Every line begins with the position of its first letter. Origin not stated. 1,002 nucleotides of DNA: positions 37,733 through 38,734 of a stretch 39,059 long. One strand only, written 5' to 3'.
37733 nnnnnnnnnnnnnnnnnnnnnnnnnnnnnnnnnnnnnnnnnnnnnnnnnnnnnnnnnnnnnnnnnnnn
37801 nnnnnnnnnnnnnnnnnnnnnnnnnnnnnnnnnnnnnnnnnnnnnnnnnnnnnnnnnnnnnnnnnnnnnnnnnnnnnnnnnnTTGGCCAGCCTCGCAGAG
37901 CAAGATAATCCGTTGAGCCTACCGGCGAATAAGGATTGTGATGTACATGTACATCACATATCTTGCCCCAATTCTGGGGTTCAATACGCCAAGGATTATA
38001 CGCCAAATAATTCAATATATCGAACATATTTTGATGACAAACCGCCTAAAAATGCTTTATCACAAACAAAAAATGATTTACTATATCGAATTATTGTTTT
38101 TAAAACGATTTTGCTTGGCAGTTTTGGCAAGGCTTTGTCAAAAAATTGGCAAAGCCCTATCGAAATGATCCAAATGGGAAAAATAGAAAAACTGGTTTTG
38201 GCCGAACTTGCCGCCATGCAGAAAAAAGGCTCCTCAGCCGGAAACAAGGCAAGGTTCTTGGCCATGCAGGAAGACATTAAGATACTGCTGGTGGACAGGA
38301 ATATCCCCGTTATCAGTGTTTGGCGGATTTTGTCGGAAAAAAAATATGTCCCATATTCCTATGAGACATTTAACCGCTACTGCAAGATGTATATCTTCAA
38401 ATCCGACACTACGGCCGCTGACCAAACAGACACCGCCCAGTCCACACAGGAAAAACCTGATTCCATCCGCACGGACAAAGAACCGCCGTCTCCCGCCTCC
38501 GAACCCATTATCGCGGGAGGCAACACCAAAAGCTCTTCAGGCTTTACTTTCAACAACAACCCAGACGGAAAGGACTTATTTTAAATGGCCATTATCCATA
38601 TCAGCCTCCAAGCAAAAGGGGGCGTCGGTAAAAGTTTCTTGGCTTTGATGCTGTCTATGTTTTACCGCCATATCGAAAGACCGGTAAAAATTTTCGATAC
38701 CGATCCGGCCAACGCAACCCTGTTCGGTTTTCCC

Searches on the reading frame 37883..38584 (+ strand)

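Call 54: search_protein_families(library=pfam, proteins=[window:37883-38584:+], max_evalue=0.001)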
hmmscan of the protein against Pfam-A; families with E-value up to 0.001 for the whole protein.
window:37883-38584:+ (233 aa): 1 family
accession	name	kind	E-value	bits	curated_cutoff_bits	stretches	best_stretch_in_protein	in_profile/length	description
PF17273.7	DUF5338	-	9.2e-08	32.5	25.9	1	113-170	13-69/69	Family of unknown function (DUF5338)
